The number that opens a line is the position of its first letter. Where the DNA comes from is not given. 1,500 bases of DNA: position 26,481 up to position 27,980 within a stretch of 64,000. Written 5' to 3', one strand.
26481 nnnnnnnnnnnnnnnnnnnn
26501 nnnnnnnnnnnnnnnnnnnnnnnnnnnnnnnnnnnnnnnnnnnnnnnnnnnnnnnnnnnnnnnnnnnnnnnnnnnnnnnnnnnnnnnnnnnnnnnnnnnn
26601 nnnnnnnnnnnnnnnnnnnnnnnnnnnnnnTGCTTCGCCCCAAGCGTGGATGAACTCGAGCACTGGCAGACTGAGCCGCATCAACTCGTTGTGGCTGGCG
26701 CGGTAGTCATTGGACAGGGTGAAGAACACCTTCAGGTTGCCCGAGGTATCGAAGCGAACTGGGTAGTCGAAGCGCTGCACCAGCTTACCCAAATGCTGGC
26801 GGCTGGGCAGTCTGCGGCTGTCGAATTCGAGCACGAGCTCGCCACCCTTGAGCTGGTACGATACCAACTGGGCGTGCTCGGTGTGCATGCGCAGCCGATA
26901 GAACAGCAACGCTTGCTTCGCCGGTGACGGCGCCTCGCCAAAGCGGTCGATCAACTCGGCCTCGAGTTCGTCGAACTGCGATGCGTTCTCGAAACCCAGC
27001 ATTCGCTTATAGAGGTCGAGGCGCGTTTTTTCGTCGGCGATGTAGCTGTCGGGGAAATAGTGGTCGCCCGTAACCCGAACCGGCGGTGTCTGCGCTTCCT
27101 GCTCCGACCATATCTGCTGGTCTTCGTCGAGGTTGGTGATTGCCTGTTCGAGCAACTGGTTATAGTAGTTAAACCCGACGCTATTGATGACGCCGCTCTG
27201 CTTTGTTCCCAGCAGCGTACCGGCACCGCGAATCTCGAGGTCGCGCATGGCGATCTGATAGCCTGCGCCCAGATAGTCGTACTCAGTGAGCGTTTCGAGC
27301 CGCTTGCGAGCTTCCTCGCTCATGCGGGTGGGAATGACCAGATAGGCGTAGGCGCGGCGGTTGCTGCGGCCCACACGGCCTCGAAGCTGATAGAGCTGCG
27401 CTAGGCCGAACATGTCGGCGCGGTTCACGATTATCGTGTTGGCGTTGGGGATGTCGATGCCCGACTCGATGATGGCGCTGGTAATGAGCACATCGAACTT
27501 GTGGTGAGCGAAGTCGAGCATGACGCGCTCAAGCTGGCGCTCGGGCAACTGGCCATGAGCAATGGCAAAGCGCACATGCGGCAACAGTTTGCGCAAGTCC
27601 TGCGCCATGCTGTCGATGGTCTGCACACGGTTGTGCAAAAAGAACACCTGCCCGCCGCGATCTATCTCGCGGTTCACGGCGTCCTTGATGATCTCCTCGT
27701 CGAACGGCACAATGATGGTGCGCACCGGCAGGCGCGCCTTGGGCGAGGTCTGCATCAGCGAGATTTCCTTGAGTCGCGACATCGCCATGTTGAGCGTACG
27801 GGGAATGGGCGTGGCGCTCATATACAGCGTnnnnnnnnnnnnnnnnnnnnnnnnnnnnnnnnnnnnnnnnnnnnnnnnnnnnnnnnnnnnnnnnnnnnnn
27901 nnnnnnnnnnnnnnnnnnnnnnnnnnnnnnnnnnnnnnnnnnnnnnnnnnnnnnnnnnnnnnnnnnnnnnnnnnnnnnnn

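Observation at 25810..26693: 93-bp direct duplication of the coupled mfd-stop/rlmI-start junction brackets a 698-bp insert carrying an orphan gene and a diverged second Mfd tail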

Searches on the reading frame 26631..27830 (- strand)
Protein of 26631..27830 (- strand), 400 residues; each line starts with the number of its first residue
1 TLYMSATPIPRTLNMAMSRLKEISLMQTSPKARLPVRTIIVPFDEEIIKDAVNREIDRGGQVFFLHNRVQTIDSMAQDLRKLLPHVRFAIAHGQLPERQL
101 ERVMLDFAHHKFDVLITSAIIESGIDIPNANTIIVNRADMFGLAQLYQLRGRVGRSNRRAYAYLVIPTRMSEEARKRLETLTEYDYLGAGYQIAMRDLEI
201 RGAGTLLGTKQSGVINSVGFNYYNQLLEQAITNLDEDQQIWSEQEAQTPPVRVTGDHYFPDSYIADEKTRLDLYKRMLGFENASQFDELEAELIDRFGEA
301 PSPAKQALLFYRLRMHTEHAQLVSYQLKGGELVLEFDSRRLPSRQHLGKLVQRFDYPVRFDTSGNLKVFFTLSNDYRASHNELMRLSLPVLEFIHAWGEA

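Call 60: find_related_loci(query=window:26631-27830:-, collection=metagenome_contigs, flank=5000)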
Query window:26631-27830:- (400 aa) in metagenome_contigs; peptide patterns used: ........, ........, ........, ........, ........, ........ (x = any residue, [..] = any of these).
185 stretches matched a pattern; 106 encode a relative of the query (tblastn E <= 1e-3); the best 80 are kept; 80 distinct loci.
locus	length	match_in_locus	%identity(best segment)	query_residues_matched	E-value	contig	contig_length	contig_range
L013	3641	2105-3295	65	1-394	0e+0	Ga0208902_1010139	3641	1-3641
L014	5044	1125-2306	61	1-394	2e-178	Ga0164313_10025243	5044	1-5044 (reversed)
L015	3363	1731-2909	61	1-391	0e+0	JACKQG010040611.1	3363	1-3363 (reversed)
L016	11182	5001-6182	61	1-394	3e-173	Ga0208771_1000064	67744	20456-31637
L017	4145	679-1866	62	1-393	2e-179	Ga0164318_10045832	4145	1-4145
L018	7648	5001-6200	60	1-397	4e-172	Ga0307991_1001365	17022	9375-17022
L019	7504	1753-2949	61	1-396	1e-172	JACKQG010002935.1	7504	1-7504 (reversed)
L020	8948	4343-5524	60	1-394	9e-172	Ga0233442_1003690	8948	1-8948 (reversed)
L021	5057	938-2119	60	1-394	3e-175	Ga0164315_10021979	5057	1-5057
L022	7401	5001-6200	60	1-397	1e-171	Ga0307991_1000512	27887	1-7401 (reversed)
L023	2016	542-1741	62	1-400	0e+0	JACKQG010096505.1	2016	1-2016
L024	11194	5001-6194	61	1-395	3e-170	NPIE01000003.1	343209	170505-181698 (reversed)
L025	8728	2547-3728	59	1-394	6e-169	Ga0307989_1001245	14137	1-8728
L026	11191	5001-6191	60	1-398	1e-168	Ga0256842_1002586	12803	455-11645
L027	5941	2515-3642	61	1-373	1e-161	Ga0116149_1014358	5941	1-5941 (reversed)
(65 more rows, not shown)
